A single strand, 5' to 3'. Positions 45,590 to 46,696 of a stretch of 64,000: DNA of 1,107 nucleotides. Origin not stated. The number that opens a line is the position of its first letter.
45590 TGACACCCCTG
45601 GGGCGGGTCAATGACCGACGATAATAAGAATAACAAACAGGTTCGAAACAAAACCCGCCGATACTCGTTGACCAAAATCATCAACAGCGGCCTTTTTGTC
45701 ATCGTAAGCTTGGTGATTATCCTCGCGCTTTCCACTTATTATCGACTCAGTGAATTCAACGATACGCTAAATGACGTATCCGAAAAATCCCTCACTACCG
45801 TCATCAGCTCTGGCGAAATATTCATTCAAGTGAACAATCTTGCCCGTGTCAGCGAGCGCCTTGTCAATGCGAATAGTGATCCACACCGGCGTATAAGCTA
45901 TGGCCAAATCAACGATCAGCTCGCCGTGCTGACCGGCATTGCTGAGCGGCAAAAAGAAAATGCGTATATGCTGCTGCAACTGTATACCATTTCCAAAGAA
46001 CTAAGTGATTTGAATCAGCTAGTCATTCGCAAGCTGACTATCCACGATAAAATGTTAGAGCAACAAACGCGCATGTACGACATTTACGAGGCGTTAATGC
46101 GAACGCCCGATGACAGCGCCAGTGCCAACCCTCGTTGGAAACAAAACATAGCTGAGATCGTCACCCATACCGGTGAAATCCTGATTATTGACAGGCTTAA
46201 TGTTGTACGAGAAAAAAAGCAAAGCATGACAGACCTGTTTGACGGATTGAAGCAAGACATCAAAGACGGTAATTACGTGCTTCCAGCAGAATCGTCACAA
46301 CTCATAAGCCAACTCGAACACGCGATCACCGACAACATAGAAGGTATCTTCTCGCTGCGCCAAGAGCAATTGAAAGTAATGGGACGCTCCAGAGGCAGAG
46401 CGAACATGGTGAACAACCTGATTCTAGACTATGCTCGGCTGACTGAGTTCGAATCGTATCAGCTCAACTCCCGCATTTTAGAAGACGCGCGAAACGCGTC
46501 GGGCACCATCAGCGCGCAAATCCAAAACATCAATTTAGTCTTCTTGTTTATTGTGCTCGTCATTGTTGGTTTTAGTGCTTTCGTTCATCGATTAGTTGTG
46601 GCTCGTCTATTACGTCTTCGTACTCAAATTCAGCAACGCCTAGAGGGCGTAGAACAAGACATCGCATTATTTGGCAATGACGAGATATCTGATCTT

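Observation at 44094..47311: Catalytically degenerate periplasmic 5'-nucleotidase homolog translationally coupled to a membrane diguanylate cyclase: a candidate extracellular-nucleotide to c-di-GMP sensor pair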

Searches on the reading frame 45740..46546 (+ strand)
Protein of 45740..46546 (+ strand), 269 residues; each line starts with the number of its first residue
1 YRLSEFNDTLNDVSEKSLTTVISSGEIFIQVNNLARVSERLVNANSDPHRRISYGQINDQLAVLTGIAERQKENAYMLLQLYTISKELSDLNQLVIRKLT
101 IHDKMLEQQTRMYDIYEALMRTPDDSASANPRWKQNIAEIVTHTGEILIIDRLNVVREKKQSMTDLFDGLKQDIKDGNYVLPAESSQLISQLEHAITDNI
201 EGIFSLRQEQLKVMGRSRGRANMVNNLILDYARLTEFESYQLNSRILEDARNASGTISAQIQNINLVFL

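Call 45: search_solved_structures(query=A4, max_evalue=10, show_alignments=2)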
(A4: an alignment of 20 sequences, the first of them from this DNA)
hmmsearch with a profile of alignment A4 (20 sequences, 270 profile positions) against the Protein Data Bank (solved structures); distinct sequences matched with E-value up to 10: 11.
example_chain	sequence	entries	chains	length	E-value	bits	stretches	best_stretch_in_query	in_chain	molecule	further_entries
6w1s_F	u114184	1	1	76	0.051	16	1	77-125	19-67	Mediator of RNA polymerase II transcription subunit 9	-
3jqh_A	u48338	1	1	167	0.066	15.6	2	79-184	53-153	C-type lectin domain family 4 member M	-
9tlp_A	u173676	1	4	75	0.11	14.9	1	153-198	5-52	Sc-apCC-2-BCL-xL-6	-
3wpo_A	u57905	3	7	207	0.13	14.6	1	77-182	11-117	Trimeric autotransporter adhesin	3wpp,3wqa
8t1i_F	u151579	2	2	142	0.16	14.3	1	77-126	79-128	Mediator of RNA polymerase II transcription subunit 9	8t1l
5apq_A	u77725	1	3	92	0.17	14.2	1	68-124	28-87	GENERAL CONTROL PROTEIN GCN4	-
6ypi_A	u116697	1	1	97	0.3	13.4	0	126-174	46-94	DA7 W16G,K58Q,L77R,T78R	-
5aps_A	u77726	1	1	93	0.46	12.8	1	68-124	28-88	GENERAL CONTROL PROTEIN GCN4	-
9tlu_C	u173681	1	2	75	0.52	12.7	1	153-198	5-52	Sc-apCC-2-BCL-xL-3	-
9tlo_A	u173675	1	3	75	0.56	12.5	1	153-198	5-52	Sc-apCC-2-BCL-xL-5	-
4v7e_Ci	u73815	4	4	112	1.6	11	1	216-240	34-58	60S ribosomal protein L36E | 60S ribosomal protein eL36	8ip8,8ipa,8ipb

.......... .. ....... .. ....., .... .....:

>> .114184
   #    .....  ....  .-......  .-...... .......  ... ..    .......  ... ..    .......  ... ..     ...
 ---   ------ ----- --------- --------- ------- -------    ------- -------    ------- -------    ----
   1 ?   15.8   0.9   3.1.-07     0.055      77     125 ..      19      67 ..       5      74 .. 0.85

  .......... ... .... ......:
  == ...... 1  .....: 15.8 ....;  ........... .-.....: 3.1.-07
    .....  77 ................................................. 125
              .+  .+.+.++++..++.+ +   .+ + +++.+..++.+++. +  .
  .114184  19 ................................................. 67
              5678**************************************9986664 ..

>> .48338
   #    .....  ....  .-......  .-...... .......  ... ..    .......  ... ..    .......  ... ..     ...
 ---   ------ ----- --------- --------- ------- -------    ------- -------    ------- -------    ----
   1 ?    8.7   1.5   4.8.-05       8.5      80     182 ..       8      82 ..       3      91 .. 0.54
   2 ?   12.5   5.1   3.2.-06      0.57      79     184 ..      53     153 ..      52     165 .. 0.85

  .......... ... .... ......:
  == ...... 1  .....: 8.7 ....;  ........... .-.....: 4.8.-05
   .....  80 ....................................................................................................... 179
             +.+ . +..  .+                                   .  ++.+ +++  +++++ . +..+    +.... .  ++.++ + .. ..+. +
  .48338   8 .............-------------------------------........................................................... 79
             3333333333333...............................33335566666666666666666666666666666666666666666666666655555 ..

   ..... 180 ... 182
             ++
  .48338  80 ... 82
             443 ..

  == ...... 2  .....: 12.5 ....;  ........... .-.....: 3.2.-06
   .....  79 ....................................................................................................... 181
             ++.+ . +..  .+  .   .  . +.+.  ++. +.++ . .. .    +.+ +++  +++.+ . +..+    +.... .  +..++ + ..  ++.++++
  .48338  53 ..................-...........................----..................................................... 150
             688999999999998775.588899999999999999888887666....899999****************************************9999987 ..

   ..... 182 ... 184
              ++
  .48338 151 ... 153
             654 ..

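Call 61: search_protein_representatives(alignment_id=A4)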
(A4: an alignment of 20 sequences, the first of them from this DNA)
Query: 20 sequences, 270 profile positions. Proteins with E-value up to 0.001 (for the whole library): 192; up to 1e-10: 136; up to 1e-30: 67. The best 150 are listed.
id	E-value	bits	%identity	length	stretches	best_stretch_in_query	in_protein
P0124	1.5e-86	306.3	-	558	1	2-269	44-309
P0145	3.2e-83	295.4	-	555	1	2-270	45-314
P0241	2.6e-82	292.4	-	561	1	1-270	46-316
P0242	9.8e-82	290.5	-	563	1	1-269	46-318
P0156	2.4e-79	282.7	-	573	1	1-270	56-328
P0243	5.6e-78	278.2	-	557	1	2-268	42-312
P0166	9.7e-78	277.4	-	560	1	1-269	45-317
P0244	1.7e-75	270.0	-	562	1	2-269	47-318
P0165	1.1e-73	264.1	-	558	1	1-270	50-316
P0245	1.1e-71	257.6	-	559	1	1-269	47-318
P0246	1.2e-70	254.2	-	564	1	1-269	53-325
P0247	3.2e-70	252.8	-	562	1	2-269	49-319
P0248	4.3e-67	242.5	-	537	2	1-269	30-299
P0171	1.4e-66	240.8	-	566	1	2-270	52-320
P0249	3.9e-65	236.1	-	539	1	2-269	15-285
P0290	2.3e-36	141.7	-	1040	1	3-262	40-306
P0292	9.0e-36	139.8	-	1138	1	6-267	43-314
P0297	4.7e-31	124.3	-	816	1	5-262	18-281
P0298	6.9e-31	123.8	-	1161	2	4-268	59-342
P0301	1.1e-29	119.9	-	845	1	3-260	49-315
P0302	1.6e-29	119.3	-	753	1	5-234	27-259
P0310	9.2e-27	110.2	-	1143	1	5-269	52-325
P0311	1.5e-26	109.5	-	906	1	5-268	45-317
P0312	3.4e-26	108.4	-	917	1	5-264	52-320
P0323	5.2e-24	101.2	-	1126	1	5-263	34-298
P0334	5.3e-20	88.1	-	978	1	4-267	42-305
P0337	3.6e-19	85.4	-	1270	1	3-268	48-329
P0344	5.7e-17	78.1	-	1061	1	4-269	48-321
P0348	2.3e-16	76.2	-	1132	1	5-270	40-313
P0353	1.2e-14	70.5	-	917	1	2-261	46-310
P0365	1.4e-11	60.5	-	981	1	5-264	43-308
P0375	3.4e-10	55.9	-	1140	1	3-264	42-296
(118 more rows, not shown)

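Call 62: search_protein_families(library=pfam, proteins=[P0290, P0292, P0297, P0298, P0301, P0302, P0310, P0311, P0312, P0337], max_evalue=0.001)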
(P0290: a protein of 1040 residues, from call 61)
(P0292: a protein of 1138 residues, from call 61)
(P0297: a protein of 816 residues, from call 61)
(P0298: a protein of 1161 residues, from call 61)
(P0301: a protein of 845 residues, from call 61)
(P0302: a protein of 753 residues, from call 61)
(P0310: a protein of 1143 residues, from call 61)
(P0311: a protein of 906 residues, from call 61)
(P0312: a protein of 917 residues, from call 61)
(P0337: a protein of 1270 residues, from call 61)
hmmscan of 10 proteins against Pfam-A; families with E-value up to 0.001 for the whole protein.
P0290 (1040 aa): 4 families
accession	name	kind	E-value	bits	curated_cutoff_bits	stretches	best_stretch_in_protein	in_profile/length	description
PF00072.30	Response_reg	-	2.5e-36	124.6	30.2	2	781-894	1-110/111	Response regulator receiver domain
PF02518.31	HATPase_c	-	4.6e-27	95.1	26.4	1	500-613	1-108/111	Histidine kinase-, DNA gyrase B-, and HSP90-like ATPase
PF00512.31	HisKA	-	2.6e-20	72.7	26.9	1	388-453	1-66/66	His Kinase A (phospho-acceptor) domain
PF01627.28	Hpt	-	3.5e-13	50.1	24.6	1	949-1012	2-65/84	Hpt domain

P0292 (1138 aa): 6 families
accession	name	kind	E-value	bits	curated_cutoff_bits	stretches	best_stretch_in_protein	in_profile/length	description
PF00072.30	Response_reg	-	1.3e-41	141.7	30.2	2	790-903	1-110/111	Response regulator receiver domain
PF02518.31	HATPase_c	-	1.5e-26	93.4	26.4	1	503-618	1-110/111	Histidine kinase-, DNA gyrase B-, and HSP90-like ATPase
PF00512.31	HisKA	-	4.5e-19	68.7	26.9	1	391-456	1-66/66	His Kinase A (phospho-acceptor) domain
PF01627.28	Hpt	-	2e-09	38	24.6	1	958-1032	2-77/84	Hpt domain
PF00672.30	HAMP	-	0.00037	21.2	25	0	345-378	16-51/53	HAMP domain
PF24896.1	Receiver_CRE1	-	0.00045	20.9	27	0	631-753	1-127/136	AHK4/CRE1/WOL first receiver domain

P0297 (816 aa): 3 families
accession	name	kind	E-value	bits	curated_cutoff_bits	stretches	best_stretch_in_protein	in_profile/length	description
PF00072.30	Response_reg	-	4.4e-26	91.7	30.2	2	758-816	1-57/111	Response regulator receiver domain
PF02518.31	HATPase_c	-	3.8e-25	88.9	26.4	1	475-589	1-109/111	Histidine kinase-, DNA gyrase B-, and HSP90-like ATPase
PF00512.31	HisKA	-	5.4e-17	62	26.9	1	363-428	1-66/66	His Kinase A (phospho-acceptor) domain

P0298 (1161 aa): 7 families
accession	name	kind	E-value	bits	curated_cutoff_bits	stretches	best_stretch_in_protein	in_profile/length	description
PF00072.30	Response_reg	-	2.3e-42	144.1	30.2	2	817-927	1-106/111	Response regulator receiver domain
PF02518.31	HATPase_c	-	2e-29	102.7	26.4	1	530-647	1-108/111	Histidine kinase-, DNA gyrase B-, and HSP90-like ATPase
PF00512.31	HisKA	-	5.4e-20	71.6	26.9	1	418-483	1-66/66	His Kinase A (phospho-acceptor) domain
PF01627.28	Hpt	-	2.2e-08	34.7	24.6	1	993-1072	6-82/84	Hpt domain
PF24896.1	Receiver_CRE1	-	8.5e-05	23.2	27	0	813-921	5-121/136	AHK4/CRE1/WOL first receiver domain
PF00672.30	HAMP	-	0.0005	20.8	25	0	356-406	1-52/53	HAMP domain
PF21689.3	TorS_sensor_domain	-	0.00053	20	27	0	78-182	6-114/275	Sensor protein TorS, sensor domain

P0301 (845 aa): 7 families
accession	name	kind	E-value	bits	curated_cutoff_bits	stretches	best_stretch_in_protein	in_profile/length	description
PF13426.13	PAS_9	-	7e-30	103.8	27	2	552-657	2-103/103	PAS domain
PF08448.16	PAS_4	-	1.7e-20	73.7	23.1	2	549-660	3-110/110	PAS fold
PF00989.32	PAS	-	1.9e-20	73.4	22.6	2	543-655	3-113/113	PAS fold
PF13188.13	PAS_8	-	4.2e-19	68.1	21.8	2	542-588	2-45/65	PAS domain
PF08447.18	PAS_3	-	2.2e-10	41.1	25.6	0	564-611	2-50/89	PAS fold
PF24820.1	Diguanyl_cycl_sensor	-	2.7e-07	31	28.1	0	548-647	3-103/109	Diguanylate cyclase-like sensor domain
PF12860.13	PAS_7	-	6.6e-07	29.9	27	0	550-603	4-59/115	PAS fold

P0302 (753 aa): 2 families
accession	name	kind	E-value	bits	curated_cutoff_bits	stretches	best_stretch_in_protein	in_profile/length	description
PF02518.31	HATPase_c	-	1.8e-25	90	26.4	1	482-596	1-109/111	Histidine kinase-, DNA gyrase B-, and HSP90-like ATPase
PF00512.31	HisKA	-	1.5e-21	76.6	26.9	1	369-434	1-66/66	His Kinase A (phospho-acceptor) domain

P0310 (1143 aa): 6 families
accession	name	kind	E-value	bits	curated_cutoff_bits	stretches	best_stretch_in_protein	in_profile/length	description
PF00072.30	Response_reg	-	4.1e-29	101.4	30.2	1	796-912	1-110/111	Response regulator receiver domain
PF02518.31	HATPase_c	-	1.5e-28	99.9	26.4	1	512-628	1-109/111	Histidine kinase-, DNA gyrase B-, and HSP90-like ATPase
PF00512.31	HisKA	-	3.2e-22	78.8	26.9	1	400-465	1-66/66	His Kinase A (phospho-acceptor) domain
PF01627.28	Hpt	-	9.8e-05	23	24.6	1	968-1041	5-77/84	Hpt domain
PF24896.1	Receiver_CRE1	-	0.00038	21.1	27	0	791-916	4-135/136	AHK4/CRE1/WOL first receiver domain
PF13589.12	HATPase_c_3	-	0.00079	19.9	25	0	520-604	6-85/137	Histidine kinase-, DNA gyrase B-, and HSP90-like ATPase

P0311 (906 aa): 3 families
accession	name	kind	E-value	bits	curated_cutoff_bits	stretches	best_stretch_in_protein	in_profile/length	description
PF00072.30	Response_reg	-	1.2e-29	103.1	30.2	1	786-901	1-110/111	Response regulator receiver domain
PF02518.31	HATPase_c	-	8.9e-28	97.4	26.4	1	505-620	1-110/111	Histidine kinase-, DNA gyrase B-, and HSP90-like ATPase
PF00512.31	HisKA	-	6.6e-20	71.4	26.9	1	393-458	1-66/66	His Kinase A (phospho-acceptor) domain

P0312 (917 aa): 3 families
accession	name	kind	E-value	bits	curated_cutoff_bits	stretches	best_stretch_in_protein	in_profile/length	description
PF00072.30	Response_reg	-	9.9e-28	97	30.2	1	788-902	1-109/111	Response regulator receiver domain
PF02518.31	HATPase_c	-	6.8e-25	88.1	26.4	1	512-628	1-110/111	Histidine kinase-, DNA gyrase B-, and HSP90-like ATPase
PF00512.31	HisKA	-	3.6e-20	72.2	26.9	1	400-465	1-66/66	His Kinase A (phospho-acceptor) domain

P0337 (1270 aa): 6 families
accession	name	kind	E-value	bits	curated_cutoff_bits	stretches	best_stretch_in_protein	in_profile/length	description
PF00072.30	Response_reg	-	7.8e-36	123.1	30.2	2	927-1040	1-110/111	Response regulator receiver domain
PF02518.31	HATPase_c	-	7.7e-28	97.6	26.4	1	645-760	1-110/111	Histidine kinase-, DNA gyrase B-, and HSP90-like ATPase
PF00512.31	HisKA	-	1.2e-19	70.6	26.9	1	534-598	2-66/66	His Kinase A (phospho-acceptor) domain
PF01627.28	Hpt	-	1.9e-10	41.3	24.6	1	1093-1174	2-81/84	Hpt domain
PF13188.13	PAS_8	-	4e-05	23.8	21.8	1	405-455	2-51/65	PAS domain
PF13426.13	PAS_9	-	5.3e-05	23.9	27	1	417-512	4-103/103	PAS domain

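Call 63: find_encoding_contigs(protein=P0292, flank=6000, max_places=3)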
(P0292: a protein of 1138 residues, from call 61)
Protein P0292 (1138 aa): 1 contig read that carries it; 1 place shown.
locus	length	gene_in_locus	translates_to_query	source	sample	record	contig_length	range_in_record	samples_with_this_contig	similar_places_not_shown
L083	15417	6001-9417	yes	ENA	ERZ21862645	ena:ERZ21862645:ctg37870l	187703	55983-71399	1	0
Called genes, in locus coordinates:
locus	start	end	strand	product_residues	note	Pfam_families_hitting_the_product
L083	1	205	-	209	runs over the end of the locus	PF01810:LysE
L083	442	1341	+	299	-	PF03446:NAD_binding_2, PF14833:NAD_binding_11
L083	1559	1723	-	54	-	PF09723:Zn_ribbon_8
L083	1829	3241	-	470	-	PF00890:FAD_binding_2 (faint), PF01134:GIDA (faint), PF01266:DAO (faint), PF01946:Thi4 (weak), PF03486:HI0933_like (faint), PF07992:Pyr_redox_2 (faint), PF13450:NAD_binding_8 (faint), PF21688:FAD-depend_C, +1 more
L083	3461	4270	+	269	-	PF01584:CheW, PF13682:CZB, PF01584:CheW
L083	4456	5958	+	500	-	PF02872:5_nucleotid_C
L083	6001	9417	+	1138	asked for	PF00512:HisKA, PF02518:HATPase_c, PF00072:Response_reg, PF01627:Hpt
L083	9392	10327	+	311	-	PF00072:Response_reg, PF00990:GGDEF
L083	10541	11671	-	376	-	PF04015:DUF362, PF13484:Fer4_16 (faint), PF12797:Fer4_2 (faint), PF14697:Fer4_21, PF12838:Fer4_7, PF13187:Fer4_9 (weak), PF00037:Fer4 (weak), PF13237:Fer4_10 (weak), +1 more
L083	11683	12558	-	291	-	PF04055:Radical_SAM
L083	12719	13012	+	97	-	PF00216:Bac_DNA_binding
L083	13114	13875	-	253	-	PF03330:DPBB_1, PF05036:SPOR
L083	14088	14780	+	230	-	PF00037:Fer4 (faint), PF12837:Fer4_6 (faint), PF12838:Fer4_7, PF13187:Fer4_9 (faint), PF13484:Fer4_16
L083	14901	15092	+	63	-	-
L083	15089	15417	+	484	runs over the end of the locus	PF00881:Nitroreductase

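Call 64: find_encoding_contigs(protein=P0290, flank=5000, max_places=2)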
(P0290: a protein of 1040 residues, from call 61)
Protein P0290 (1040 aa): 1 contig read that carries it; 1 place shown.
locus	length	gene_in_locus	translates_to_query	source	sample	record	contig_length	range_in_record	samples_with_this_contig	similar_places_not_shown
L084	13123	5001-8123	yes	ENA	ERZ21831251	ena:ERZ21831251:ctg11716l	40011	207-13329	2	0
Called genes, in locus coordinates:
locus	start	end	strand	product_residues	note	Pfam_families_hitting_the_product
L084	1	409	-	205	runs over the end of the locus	?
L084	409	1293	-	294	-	PF24859:FdhE_central, PF24860:FdhE_C (weak)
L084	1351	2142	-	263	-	PF02634:FdhD-NarQ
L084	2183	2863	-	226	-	PF12804:NTP_transf_3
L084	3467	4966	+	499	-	PF02872:5_nucleotid_C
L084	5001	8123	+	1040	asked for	PF00512:HisKA, PF02518:HATPase_c, PF00072:Response_reg, PF01627:Hpt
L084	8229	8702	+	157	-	PF12802:MarR_2, PF01047:MarR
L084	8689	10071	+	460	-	PF07690:MFS_1, PF05977:MFS_3, PF07690:MFS_1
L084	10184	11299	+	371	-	PF07238:PilZ (weak)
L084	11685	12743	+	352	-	PF02733:Dak1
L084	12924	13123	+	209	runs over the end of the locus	PF02734:Dak2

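Call 65: find_encoding_contigs(protein=P0298, flank=5000, max_places=2)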
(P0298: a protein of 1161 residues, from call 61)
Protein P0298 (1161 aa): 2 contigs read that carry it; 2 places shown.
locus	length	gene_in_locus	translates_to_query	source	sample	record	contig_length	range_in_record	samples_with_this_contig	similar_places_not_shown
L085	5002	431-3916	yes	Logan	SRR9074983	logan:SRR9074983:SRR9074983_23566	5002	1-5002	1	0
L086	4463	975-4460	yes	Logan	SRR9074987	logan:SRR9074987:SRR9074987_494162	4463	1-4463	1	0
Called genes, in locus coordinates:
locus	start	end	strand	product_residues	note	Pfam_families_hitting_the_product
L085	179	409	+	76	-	PF02872:5_nucleotid_C (weak)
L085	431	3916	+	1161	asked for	PF00512:HisKA, PF02518:HATPase_c, PF00072:Response_reg, PF01627:Hpt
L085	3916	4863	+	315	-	PF00072:Response_reg, PF00990:GGDEF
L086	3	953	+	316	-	?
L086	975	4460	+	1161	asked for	PF00512:HisKA, PF02518:HATPase_c, PF00072:Response_reg, PF01627:Hpt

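Call 66: find_encoding_contigs(protein=P0310, flank=5000, max_places=2)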
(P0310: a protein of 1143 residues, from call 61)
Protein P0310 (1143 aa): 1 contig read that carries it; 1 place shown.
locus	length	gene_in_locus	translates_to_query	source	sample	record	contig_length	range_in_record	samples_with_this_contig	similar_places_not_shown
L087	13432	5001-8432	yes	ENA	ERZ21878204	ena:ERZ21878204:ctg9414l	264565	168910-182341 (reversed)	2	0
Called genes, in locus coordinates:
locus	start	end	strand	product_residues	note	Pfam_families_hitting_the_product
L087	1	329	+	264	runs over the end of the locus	PF01648:ACPS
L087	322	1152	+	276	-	PF01149:Fapy_DNA_glyco, PF06831:H2TH, PF06827:zf-FPG_IleRS (weak)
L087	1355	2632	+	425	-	PF03952:Enolase_N, PF00113:Enolase_C, PF13378:MR_MLE_C (weak)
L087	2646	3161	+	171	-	PF07883:Cupin_2 (weak)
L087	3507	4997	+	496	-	PF02872:5_nucleotid_C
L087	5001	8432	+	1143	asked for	PF00512:HisKA, PF02518:HATPase_c, PF00072:Response_reg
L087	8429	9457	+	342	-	PF00072:Response_reg, PF00990:GGDEF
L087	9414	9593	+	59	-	-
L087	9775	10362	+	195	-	PF04011:LemA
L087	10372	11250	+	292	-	PF04536:TPM_phosphatase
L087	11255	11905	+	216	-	PF04536:TPM_phosphatase (weak)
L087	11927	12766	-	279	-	PF00753:Lactamase_B, PF12706:Lactamase_B_2 (weak)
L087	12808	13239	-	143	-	PF01592:NifU_N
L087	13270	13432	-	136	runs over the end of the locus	-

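Call 71: find_encoding_contigs(protein=P0353, flank=4000, max_places=2)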
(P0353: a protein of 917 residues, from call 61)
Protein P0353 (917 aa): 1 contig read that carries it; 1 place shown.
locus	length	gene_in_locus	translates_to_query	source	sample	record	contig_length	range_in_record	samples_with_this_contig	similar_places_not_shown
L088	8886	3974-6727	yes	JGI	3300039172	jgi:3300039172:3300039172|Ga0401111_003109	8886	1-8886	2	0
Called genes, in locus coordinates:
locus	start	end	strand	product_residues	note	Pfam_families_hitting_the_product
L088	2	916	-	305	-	?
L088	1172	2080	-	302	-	-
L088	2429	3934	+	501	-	PF02872:5_nucleotid_C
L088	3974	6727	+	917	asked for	PF12729:4HB_MCP_1 (weak), PF00512:HisKA, PF02518:HATPase_c, PF00072:Response_reg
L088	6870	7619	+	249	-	PF13852:DUF4197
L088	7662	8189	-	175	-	PF20420:DUF6702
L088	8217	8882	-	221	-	-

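Call 72: find_encoding_contigs(protein=P0365, flank=4000, max_places=2)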
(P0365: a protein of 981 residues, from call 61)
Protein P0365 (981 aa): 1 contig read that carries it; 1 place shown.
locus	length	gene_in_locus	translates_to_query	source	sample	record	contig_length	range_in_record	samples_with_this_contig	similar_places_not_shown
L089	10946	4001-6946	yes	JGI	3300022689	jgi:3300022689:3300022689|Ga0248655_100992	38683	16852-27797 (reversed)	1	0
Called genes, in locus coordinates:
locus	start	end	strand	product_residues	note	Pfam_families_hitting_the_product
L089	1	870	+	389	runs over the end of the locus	PF00149:Metallophos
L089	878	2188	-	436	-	PF16868:NMT1_3 (faint)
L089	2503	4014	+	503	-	PF02872:5_nucleotid_C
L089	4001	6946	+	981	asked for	PF00512:HisKA, PF02518:HATPase_c, PF00072:Response_reg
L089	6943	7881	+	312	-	PF00072:Response_reg, PF00990:GGDEF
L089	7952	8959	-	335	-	PF01522:Polysacc_deac_1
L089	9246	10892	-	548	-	PF00474:SSF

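Call 73: find_encoding_contigs(protein=P0375, flank=4000, max_places=2)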
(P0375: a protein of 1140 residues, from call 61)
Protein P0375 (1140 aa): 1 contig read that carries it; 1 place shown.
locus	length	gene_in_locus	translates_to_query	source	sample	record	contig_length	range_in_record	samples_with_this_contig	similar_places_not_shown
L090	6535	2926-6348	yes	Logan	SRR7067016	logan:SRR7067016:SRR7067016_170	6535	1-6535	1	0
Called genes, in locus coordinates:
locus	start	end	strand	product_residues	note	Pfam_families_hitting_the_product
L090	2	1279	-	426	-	?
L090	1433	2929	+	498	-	PF02872:5_nucleotid_C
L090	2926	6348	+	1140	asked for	PF13426:PAS_9, PF00512:HisKA, PF02518:HATPase_c, PF00072:Response_reg, PF01627:Hpt (weak)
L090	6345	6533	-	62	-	?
